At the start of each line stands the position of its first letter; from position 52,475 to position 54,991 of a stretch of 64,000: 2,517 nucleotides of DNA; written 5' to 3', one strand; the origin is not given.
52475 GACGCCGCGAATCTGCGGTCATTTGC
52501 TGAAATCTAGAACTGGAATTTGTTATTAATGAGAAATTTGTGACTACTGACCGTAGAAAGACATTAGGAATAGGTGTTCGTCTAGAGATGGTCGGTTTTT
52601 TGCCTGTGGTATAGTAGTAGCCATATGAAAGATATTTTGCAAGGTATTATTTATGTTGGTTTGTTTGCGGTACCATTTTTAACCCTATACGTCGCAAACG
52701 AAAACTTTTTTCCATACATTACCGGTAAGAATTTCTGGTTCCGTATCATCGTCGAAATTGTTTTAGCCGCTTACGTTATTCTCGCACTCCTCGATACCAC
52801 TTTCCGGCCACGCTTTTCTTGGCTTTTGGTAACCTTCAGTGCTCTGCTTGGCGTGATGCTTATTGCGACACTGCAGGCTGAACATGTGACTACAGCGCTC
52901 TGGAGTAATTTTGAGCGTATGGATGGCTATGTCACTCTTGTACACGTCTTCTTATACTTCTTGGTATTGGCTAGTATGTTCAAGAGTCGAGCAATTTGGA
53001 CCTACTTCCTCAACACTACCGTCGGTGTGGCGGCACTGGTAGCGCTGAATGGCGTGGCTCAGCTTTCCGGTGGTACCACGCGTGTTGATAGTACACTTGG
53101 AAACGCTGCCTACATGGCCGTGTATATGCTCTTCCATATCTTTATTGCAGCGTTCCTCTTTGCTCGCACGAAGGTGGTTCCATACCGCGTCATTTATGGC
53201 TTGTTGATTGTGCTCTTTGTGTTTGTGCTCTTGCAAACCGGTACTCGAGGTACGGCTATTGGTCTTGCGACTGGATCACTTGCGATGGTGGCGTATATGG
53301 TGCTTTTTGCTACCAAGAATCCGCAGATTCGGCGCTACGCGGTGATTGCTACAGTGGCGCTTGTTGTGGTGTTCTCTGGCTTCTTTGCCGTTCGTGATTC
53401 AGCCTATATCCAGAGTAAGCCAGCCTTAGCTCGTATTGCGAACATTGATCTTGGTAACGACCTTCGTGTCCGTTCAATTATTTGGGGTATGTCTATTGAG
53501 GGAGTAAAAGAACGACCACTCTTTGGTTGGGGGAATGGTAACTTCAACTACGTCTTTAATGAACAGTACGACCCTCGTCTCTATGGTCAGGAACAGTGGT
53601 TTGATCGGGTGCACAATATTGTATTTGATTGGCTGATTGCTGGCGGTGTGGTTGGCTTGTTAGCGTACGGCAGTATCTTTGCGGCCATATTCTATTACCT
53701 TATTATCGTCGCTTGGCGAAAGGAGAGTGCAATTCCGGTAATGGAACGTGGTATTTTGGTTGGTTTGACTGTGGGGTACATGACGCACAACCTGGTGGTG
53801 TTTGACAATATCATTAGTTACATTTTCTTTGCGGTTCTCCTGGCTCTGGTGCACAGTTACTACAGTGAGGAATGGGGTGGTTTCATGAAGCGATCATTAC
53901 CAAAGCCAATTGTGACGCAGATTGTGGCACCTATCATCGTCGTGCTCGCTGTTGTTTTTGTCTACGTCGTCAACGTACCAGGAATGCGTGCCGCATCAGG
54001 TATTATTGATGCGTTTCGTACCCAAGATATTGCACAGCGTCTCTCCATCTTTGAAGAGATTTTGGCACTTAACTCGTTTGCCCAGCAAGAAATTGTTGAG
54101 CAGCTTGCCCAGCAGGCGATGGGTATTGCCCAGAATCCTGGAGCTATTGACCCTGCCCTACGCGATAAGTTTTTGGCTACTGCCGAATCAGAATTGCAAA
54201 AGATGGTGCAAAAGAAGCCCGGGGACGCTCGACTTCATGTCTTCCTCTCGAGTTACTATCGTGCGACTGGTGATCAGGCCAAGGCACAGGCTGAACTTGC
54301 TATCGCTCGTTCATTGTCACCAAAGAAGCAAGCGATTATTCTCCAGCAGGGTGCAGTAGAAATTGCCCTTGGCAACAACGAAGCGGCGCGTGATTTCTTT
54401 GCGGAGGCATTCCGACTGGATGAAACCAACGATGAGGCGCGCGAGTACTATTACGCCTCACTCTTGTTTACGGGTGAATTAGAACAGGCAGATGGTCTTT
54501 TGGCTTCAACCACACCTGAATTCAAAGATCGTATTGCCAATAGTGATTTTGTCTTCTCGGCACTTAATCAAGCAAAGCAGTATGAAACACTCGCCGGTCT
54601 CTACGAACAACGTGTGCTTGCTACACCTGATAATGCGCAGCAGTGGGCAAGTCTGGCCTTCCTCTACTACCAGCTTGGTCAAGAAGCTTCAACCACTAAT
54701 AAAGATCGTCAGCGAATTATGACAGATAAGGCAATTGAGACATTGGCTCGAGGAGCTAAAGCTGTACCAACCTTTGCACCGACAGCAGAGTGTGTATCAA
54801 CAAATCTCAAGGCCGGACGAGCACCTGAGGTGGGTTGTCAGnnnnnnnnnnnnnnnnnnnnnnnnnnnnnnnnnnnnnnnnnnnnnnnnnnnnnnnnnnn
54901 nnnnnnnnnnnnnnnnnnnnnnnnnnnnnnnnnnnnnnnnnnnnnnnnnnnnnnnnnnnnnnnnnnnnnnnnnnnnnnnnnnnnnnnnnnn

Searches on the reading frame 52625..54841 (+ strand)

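Call 29: search_protein_families(library=pfam, proteins=[window:52625-54841:+], max_evalue=0.0001)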
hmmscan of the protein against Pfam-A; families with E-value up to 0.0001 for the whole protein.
window:52625-54841:+ (739 aa): 2 families
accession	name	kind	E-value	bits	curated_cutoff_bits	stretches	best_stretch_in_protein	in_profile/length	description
PF04932.20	Wzy_C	-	1e-17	64.8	31.7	1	194-348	2-148/149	O-Antigen ligase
PF14559.12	TPR_19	-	1.2e-05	26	25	0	580-635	2-57/68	Tetratricopeptide repeat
